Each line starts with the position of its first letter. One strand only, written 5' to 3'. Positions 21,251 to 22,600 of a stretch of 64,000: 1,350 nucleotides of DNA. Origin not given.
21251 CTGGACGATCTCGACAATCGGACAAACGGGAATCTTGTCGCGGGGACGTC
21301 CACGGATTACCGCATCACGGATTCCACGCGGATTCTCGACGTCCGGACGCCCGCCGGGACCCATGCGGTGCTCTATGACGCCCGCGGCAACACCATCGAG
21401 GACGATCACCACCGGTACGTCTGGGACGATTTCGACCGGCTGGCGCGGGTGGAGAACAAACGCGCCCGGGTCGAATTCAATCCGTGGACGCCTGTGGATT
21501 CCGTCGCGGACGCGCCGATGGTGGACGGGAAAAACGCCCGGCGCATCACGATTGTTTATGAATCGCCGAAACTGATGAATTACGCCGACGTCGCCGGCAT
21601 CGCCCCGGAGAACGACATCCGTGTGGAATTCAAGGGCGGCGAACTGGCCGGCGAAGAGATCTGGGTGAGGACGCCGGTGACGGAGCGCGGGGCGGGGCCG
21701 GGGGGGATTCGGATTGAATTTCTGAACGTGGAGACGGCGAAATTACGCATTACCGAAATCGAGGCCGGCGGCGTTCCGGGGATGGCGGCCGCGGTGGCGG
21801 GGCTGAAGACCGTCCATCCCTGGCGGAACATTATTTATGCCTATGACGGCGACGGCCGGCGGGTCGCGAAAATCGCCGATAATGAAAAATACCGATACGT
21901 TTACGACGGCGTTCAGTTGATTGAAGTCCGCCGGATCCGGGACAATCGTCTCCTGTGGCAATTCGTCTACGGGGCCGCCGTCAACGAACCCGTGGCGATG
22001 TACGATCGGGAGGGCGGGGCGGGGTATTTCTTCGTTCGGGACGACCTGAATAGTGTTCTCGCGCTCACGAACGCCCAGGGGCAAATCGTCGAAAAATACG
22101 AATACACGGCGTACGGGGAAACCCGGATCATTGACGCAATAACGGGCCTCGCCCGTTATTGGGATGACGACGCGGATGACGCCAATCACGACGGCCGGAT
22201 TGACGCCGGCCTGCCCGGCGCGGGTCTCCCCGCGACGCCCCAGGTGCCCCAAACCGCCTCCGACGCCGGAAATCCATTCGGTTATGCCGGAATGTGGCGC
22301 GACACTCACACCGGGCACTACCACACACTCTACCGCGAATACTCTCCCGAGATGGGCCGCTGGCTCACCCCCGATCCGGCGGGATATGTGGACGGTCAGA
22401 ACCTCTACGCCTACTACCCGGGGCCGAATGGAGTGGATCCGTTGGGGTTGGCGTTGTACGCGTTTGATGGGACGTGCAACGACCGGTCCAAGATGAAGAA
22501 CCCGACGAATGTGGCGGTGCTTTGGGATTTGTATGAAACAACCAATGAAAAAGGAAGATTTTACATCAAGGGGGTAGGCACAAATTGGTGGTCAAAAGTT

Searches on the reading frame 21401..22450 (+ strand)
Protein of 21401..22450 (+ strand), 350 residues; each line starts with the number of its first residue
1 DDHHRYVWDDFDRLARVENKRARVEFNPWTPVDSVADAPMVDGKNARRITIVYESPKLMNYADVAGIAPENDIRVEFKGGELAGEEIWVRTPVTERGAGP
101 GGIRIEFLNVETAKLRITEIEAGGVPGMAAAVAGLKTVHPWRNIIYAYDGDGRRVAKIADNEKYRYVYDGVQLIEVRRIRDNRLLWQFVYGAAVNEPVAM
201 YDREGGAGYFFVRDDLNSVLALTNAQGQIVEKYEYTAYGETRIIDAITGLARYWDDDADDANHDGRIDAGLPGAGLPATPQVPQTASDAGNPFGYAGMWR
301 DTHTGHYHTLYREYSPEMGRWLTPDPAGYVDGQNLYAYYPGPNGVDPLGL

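Call 87: find_related_loci(query=window:21401-22450:+, collection=genome_contigs, flank=4000)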
Query window:21401-22450:+ (350 aa) in genome_contigs; peptide patterns used: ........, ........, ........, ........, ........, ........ (x = any residue, [..] = any of these).
58 stretches matched a pattern; 1 encode a relative of the query (tblastn E <= 1e-3); 1 distinct loci.
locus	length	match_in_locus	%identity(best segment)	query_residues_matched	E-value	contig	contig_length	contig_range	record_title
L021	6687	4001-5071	57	1-350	3e-118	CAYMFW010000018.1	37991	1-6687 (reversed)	MAG TPA_asm: uncultured Planctomycetota bacterium isolate SRP214966_co4_1 genome assembly, contig: NODE_689_length_37991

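Call 93: search_protein_families(library=pfam, proteins=[L021:5151-5990:+, L021:5990-6505:+], max_evalue=0.01)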
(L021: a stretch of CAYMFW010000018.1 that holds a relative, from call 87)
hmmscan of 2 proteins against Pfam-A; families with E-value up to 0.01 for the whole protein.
L021:5151-5990:+ (280 aa): 0 families

L021:5990-6505:+ (172 aa): 0 families
